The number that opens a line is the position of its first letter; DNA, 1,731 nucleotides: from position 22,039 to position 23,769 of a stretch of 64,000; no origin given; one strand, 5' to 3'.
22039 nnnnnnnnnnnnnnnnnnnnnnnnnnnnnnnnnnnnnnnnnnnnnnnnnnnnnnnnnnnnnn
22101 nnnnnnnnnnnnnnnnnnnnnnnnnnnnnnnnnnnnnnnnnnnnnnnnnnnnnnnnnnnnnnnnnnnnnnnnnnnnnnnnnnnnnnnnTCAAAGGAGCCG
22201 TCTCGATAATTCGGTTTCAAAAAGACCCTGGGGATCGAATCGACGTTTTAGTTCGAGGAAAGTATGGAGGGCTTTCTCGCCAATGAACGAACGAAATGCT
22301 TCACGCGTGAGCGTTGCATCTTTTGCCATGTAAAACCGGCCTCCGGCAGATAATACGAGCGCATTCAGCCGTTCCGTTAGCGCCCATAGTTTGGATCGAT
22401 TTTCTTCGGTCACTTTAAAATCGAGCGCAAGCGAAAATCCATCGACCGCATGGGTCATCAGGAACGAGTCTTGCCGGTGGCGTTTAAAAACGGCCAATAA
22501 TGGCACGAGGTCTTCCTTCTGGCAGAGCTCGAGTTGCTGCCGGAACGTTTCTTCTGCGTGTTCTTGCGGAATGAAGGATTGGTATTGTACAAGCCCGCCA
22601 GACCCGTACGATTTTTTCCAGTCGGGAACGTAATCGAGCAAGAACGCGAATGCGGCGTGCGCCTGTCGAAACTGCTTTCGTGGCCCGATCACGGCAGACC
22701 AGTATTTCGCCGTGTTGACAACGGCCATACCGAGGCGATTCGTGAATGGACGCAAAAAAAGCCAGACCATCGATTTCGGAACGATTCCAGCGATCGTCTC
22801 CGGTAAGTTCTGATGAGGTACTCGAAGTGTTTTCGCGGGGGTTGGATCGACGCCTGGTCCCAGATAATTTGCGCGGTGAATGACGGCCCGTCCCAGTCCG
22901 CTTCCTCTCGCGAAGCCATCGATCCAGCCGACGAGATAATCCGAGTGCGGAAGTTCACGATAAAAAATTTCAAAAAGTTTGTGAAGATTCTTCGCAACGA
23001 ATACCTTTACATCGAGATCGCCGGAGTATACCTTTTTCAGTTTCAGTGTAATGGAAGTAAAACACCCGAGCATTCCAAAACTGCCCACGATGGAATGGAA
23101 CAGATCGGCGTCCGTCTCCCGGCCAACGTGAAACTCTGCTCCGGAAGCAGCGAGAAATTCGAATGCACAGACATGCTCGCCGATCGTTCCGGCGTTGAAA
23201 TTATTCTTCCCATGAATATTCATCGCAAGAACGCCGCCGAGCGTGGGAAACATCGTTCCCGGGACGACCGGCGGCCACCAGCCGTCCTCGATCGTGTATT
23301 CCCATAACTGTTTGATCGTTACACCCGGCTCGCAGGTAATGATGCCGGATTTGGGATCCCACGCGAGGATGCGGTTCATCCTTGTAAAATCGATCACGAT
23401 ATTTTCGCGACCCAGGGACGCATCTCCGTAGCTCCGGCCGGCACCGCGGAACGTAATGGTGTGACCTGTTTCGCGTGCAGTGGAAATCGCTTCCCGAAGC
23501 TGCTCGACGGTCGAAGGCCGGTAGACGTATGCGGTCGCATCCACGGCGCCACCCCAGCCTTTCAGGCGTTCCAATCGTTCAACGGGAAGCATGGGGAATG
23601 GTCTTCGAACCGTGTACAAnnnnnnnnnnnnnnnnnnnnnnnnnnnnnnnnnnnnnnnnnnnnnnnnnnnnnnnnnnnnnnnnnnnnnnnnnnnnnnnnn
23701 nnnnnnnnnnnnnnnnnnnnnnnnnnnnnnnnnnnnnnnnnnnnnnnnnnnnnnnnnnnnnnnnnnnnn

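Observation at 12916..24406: Candidate novel envelope glycosylation system: a mycobacterial-type DPA (polyprenyl-phospho-arabinofuranose) donor pathway clustered with four GT-C membrane glycosyltransferases in a T9SS-type (non-actinobacterial) genome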

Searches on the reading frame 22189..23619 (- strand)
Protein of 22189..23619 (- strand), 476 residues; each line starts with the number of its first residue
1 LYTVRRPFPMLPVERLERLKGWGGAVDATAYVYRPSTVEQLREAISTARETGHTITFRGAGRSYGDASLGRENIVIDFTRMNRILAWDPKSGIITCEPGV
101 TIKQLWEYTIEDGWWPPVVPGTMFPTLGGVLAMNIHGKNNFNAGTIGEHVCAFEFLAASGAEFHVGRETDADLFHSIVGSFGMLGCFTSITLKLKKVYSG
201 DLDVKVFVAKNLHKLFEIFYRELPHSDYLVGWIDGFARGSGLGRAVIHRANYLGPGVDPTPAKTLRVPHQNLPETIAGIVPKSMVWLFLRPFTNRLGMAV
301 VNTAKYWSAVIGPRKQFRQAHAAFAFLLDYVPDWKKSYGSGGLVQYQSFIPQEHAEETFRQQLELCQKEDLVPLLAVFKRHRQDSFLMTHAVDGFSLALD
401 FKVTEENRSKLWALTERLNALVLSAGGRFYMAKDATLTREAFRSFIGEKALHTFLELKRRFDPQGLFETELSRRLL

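Call 3: search_protein_families(library=pfam, proteins=[window:22189-23619:-], max_evalue=0.01)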
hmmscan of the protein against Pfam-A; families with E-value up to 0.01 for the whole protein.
window:22189-23619:- (476 aa): 2 families
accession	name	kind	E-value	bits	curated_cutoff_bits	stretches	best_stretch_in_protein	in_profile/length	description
PF01565.28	FAD_binding_4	-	4.8e-32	111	26.4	1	30-164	2-137/139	FAD binding domain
PF04030.19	ALO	-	0.0047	17.1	23.1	1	411-474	196-257/258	D-arabinono-1,4-lactone oxidase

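Call 4: search_protein_families(library=ncbifam, proteins=[window:22189-23619:-], max_evalue=0.01)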
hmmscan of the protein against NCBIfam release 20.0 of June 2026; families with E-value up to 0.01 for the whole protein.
window:22189-23619:- (476 aa): 11 families
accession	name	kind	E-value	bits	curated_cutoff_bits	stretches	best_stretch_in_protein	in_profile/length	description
NF053785.1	DcplphribOxDprE1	equivalog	1.2e-82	278.5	500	1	17-475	3-447/449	decaprenylphosphoryl-beta-D-ribose oxidase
TIGR01678.1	FAD_lactone_ox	subfamily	4.3e-20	72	396.8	1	19-232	4-213/438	sugar 1,4-lactone oxidase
TIGR00387.1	glcD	equivalog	9.5e-17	60.9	567.9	1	35-196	4-172/413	glycolate oxidase subunit GlcD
NF008439.0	PRK11282.1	equivalog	4.5e-11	42.2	284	1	37-218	7-196/358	glycolate oxidase subunit GlcE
TIGR01679.1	bact_FAD_ox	subfamily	1.7e-10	40.4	292.25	1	22-196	4-174/419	FAD-linked oxidoreductase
TIGR01677.1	pln_FAD_oxido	subfamily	6.3e-10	38.2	383.1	1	34-202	39-219/560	FAD-dependent oxidoreductase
TIGR01676.1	GLDHase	equivalog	2.6e-08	33.1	458.25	1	14-194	46-225/541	L-galactonolactone dehydrogenase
NF008408.0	PRK11230.1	equivalog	3.9e-08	32.2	897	1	32-195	59-228/499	glycolate oxidase subunit GlcD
NF049975.1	2HglutDHaseYdiJ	equivalog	2.7e-06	25.5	1350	1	37-171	63-198/1018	D-2-hydroxyglutarate dehydrogenase YdiJ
NF041226.1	BagK_FevA1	equivalog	5.3e-06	25.1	800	1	37-200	49-212/453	bagremycin/ferroverdin biosynthesis FAD-dependent oxygenase BagK/FevA1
NF041227.1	BagG_FevA2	exception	1.6e-05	23.8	850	1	38-198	55-214/455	bagremycin/ferroverdin biosynthesis FAD-dependent oxygenase BagG/FevA2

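Call 10: search_solved_structures(query=window:22189-23619:-, max_evalue=0.01, show_alignments=1)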
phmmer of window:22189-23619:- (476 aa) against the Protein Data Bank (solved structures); distinct sequences matched with E-value up to 0.01: 68 (the best 60 are shown).
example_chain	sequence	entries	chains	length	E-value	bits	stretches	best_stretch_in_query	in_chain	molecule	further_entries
4aut_A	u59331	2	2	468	3.1e-54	187.6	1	16-475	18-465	DECAPRENYL-PHOSPHORYL-BETA-D-RIBOFURANOSE-2-OXIDOREDUCTASE | DprE1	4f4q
5oel_A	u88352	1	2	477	1.4e-50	175.6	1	16-475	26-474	Decaprenylphosphoryl-beta-D-ribose oxidase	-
6hfv_A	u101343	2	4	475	2.1e-50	175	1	16-475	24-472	Decaprenylphosphoryl-beta-D-ribose oxidase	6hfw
5oep_A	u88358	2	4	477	2.6e-50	174.7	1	16-475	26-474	Decaprenylphosphoryl-beta-D-ribose oxidase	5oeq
21gq_A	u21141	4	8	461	3.2e-50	174.4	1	17-475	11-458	Decaprenylphosphoryl-beta-D-ribose oxidase | Oxidoreductase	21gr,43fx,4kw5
4p8c_A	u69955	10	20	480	3.2e-50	174.4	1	17-475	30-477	Probable decaprenylphosphoryl-beta-D-ribose oxidase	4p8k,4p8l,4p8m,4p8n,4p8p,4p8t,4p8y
4fdn_A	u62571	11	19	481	3.3e-50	174.4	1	17-475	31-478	oxidoreductase DprE1 | Probable decaprenylphosphoryl-beta-D-ribose oxidase | decaprenylphosphoryl-beta-D-ribose oxidase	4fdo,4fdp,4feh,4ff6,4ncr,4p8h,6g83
21gt_B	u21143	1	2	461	2.2e-49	171.6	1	17-475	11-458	Decaprenylphosphoryl-beta-D-ribose oxidase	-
4g3t_A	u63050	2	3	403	4.3e-45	157.5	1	63-475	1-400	oxidoreductase DprE1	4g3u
9qgz_A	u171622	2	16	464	7.1e-19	71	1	25-198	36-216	Glycolate oxidase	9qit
8jdb_A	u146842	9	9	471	1.3e-11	47.1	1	33-195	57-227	Probable D-lactate dehydrogenase, mitochondrial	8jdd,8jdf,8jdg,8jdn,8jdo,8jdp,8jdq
8jdc_A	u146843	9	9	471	1.8e-11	46.6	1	33-195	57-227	Probable D-lactate dehydrogenase, mitochondrial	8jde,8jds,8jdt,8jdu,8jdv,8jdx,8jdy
7sml_A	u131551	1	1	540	1.2e-09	40.5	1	11-225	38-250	L-GALACTONO-1,4-LACTONE DEHYDROGENASE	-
6lpn_A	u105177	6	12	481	2.8e-09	39.4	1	31-192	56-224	D-2-hydroxyglutarate dehydrogenase, mitochondrial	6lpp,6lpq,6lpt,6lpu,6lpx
7qh2_C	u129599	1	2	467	2.7e-08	36.1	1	35-196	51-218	Lactate dehydrogenase (NAD(+),ferredoxin) subunit LctD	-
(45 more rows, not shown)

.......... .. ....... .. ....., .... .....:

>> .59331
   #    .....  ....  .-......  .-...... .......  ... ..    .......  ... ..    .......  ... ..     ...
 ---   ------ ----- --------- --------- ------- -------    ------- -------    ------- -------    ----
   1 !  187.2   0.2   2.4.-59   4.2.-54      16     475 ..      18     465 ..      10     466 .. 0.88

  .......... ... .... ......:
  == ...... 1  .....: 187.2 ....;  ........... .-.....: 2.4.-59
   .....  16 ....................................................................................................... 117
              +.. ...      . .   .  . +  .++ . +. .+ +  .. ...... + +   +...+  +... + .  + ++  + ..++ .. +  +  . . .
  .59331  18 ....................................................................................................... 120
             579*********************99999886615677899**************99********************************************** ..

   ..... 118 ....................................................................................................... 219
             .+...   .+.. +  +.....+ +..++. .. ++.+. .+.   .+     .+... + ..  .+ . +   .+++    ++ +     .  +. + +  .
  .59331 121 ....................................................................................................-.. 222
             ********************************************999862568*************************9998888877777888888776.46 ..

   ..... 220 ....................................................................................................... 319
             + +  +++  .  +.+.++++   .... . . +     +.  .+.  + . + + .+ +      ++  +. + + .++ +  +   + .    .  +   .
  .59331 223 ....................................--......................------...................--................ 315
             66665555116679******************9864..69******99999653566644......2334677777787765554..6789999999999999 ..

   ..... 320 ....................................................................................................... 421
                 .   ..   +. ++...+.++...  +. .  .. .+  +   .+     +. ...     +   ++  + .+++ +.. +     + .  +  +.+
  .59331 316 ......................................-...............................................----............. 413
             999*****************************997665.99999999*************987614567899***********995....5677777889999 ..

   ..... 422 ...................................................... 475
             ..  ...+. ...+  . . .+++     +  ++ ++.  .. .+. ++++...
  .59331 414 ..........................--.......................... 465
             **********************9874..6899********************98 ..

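Call 41: find_related_loci(query=window:22189-23619:-, collection=metagenome_contigs, flank=10000)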
Query window:22189-23619:- (476 aa) in metagenome_contigs; peptide patterns used: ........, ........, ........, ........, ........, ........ (x = any residue, [..] = any of these).
278 stretches matched a pattern; 73 encode a relative of the query (tblastn E <= 1e-3); 73 distinct loci.
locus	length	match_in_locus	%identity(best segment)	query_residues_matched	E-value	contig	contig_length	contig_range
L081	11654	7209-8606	76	11-476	0e+0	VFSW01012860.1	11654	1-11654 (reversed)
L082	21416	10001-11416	75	10-476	0e+0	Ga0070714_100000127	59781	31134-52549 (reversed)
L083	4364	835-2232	74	11-476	0e+0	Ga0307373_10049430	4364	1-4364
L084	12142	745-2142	74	11-476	0e+0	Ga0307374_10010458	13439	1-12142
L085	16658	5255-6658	65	10-476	0e+0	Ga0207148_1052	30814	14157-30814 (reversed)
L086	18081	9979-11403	55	3-476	1e-180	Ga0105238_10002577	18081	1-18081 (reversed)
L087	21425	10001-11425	55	3-476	4e-180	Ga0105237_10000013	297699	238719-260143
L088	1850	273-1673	57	11-476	0e+0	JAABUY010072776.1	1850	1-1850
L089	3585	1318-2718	55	10-476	0e+0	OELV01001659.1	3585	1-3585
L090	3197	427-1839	56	6-476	0e+0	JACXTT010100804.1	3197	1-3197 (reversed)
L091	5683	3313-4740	54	1-475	0e+0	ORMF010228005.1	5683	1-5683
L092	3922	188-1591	56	11-476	0e+0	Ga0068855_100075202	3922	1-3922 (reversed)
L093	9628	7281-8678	53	12-476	7e-174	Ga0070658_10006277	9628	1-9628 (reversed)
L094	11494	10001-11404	53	10-476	1e-173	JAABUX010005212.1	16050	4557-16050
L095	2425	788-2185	54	12-476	0e+0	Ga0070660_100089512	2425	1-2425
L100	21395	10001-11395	53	11-476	1e-169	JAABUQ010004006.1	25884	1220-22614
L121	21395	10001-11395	52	11-476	3e-169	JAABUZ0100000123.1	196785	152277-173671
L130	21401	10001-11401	56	11-476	1e-176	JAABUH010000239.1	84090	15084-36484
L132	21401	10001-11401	56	11-476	7e-178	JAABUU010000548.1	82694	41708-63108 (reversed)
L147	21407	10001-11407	52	7-476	5e-168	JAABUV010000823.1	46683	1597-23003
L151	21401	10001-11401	56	11-476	3e-178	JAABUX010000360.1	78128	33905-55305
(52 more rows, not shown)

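Call 46: search_protein_families(library=pfam, proteins=[L094:6567-7976:+, L132:6339-7037:+, L132:8475-9224:+, L121:5289-6308:+, L132:13789-15084:-, L130:12772-13491:-, L132:15870-17306:-, L100:15803-16981:+, L151:12094-13317:-, L147:3106-4905:+], max_evalue=0.001)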
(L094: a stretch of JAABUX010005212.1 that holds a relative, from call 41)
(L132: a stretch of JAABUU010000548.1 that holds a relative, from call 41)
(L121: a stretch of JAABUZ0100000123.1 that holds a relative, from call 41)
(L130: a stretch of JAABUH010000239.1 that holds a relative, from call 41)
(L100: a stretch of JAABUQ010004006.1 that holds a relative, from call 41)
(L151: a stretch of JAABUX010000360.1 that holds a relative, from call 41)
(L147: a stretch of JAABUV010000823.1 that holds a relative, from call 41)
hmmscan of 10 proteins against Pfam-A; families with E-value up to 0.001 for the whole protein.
L094:6567-7976:+ (469 aa): 2 families
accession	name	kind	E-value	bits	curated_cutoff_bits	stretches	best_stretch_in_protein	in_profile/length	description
PF00206.25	Lyase_1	-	3.7e-103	345.6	27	1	12-342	1-312/312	Lyase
PF10415.14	FumaraseC_C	-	1.6e-17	64.1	32.5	1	408-461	1-54/54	Fumarase C C-terminus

L132:6339-7037:+ (232 aa): 3 families
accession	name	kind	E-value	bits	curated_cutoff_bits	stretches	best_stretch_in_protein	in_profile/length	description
PF02629.25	CoA_binding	-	5.3e-19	69.2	22.3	1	103-199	2-96/97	CoA binding domain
PF06971.19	Put_DNA-bind_N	-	5.9e-18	65.1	27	1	26-74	1-49/49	Putative DNA-binding protein N-terminus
PF01408.29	GFO_IDH_MocA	-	0.00074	20.6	24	0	107-195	3-91/120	Oxidoreductase family, NAD-binding Rossmann fold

L132:8475-9224:+ (249 aa): 1 family
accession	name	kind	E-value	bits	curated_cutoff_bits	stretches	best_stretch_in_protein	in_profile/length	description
PF06283.17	ThuA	-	1.5e-30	107.5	33.4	1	7-245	1-209/209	Trehalose utilisation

L121:5289-6308:+ (339 aa): 13 families
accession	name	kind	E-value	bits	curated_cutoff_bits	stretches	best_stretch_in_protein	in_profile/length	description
PF13432.12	TPR_16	-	2e-11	44.5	32.7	1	34-98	1-65/65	Tetratricopeptide repeat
PF00515.34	TPR_1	-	2e-11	43.6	27.8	1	66-96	3-33/34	Tetratricopeptide repeat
PF07719.23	TPR_2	-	1.8e-10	40.6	27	1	66-96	3-33/34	Tetratricopeptide repeat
PF13414.12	TPR_11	-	5.3e-10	39.3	26.8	2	38-78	2-42/42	TPR repeat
PF13424.12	TPR_12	-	7.7e-08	32.9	30.1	1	31-93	4-74/77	Tetratricopeptide repeat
PF13428.12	TPR_14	-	9.7e-08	32.4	23.5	1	65-104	2-41/44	Tetratricopeptide repeat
PF13431.12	TPR_17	-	1.4e-07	31.7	24.4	1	53-85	2-34/34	Tetratricopeptide repeat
PF13176.12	TPR_7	-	2.2e-07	30.8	27.9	1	68-97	3-31/36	Tetratricopeptide repeat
PF14559.12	TPR_19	-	3.6e-07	30.9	25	1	46-99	7-61/68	Tetratricopeptide repeat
PF13181.12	TPR_8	-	1.8e-05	24.9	25.7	1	68-95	5-32/34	Tetratricopeptide repeat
PF13174.12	TPR_6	-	0.00059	20.8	26.3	0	69-97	5-33/33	Tetratricopeptide repeat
PF17874.7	TPR_MalT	-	0.00085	19.1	45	0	25-67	75-117/336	MalT-like TPR region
PF12895.13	ANAPC3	-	0.0009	19.9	27.2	0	27-86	20-78/82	Anaphase-promoting complex, cyclosome, subunit 3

L132:13789-15084:- (431 aa): 5 families
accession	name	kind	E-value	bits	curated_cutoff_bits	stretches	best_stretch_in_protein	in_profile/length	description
PF13487.12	HD_5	-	3.2e-37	128.3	27.2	1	227-392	2-170/170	HD domain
PF01966.28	HD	-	9.4e-20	71.5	22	1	241-361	3-116/116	HD domain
PF13185.12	GAF_2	-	1.9e-13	51.2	28.6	1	77-209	7-136/136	GAF domain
PF01590.32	GAF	-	1.1e-09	39.4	22.4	1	77-208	5-133/133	GAF domain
PF13492.12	GAF_3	-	9e-09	36.3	27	1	82-210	10-129/129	GAF domain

L130:12772-13491:- (239 aa): 8 families
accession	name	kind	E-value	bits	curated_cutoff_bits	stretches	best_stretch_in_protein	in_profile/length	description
PF07719.23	TPR_2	-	1.4e-08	34.7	27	1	41-72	2-33/34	Tetratricopeptide repeat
PF00515.34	TPR_1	-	3.1e-08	33.5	27.8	1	41-72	2-33/34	Tetratricopeptide repeat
PF14559.12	TPR_19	-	6.2e-08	33.3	25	1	51-120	2-68/68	Tetratricopeptide repeat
PF05103.18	DivIVA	-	2.3e-07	31.3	28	1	145-218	6-78/131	DivIVA protein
PF13424.12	TPR_12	-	1.2e-06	29.1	30.1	1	4-69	7-74/77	Tetratricopeptide repeat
PF13181.12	TPR_8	-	3.3e-06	27.3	25.7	0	41-71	2-32/34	Tetratricopeptide repeat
PF13428.12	TPR_14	-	0.00051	20.9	23.5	0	41-72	2-33/44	Tetratricopeptide repeat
PF13432.12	TPR_16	-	0.00062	20.6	32.7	0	7-72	4-63/65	Tetratricopeptide repeat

L132:15870-17306:- (478 aa): 4 families
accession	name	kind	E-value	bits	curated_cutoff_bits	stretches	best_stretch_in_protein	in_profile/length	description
PF00092.34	VWA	-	9.9e-15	55.6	23.8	1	103-263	10-169/174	von Willebrand factor type A domain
PF13519.12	VWA_2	-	9.2e-09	36.3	27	1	106-206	17-106/107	von Willebrand factor type A domain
PF13768.12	VWA_3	-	2.5e-07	31.3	27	1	101-254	8-154/155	von Willebrand factor type A domain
PF05762.20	VWA_CoxE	-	0.00013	21.9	26.4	0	130-215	91-168/222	VWA domain containing CoxE-like protein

L100:15803-16981:+ (392 aa): 1 family
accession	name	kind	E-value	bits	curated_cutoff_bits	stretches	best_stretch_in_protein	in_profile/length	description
PF01808.24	AICARFT_IMPCHas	-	3.8e-57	194.6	25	1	7-262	78-311/311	AICARFT/IMPCHase bienzyme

L151:12094-13317:- (407 aa): 4 families
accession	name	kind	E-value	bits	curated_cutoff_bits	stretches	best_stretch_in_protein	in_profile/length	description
PF02638.21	GHL10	-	8.4e-41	140.5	27.9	1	17-307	1-273/311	Glycosyl hydrolase-like 10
PF14871.12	GHL6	-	1.1e-12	48.7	35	1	36-177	4-131/132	Hypothetical glycosyl hydrolase 6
PF13200.12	DUF4015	-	2.5e-08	33.8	27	1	20-301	1-232/313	Putative glycosyl hydrolase domain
PF14883.12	GHL13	-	0.00076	19.1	27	0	143-296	116-259/324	Hypothetical glycosyl hydrolase family 13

L147:3106-4905:+ (599 aa): 9 families
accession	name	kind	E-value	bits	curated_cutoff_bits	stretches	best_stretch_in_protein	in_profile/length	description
PF02518.31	HATPase_c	-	1.6e-31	109.4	26.4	1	477-595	2-110/111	Histidine kinase-, DNA gyrase B-, and HSP90-like ATPase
PF00512.31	HisKA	-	3.2e-19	69.2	26.9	1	363-431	2-66/66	His Kinase A (phospho-acceptor) domain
PF13185.12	GAF_2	-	2.8e-15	57.2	28.6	1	75-223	4-135/136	GAF domain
PF01590.32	GAF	-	6.8e-15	56.2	22.4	1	75-222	2-132/133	GAF domain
PF08448.16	PAS_4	-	4.8e-09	36.9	23.1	1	244-355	2-107/110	PAS fold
PF13492.12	GAF_3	-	2.2e-06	28.6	27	1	75-220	2-124/129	GAF domain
PF13426.13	PAS_9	-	0.00013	22.7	27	1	249-355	3-103/103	PAS domain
PF12860.13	PAS_7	-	0.00062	20.3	27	0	243-359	1-113/115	PAS fold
PF00989.32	PAS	-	0.00062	20.2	22.6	0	240-353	4-113/113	PAS fold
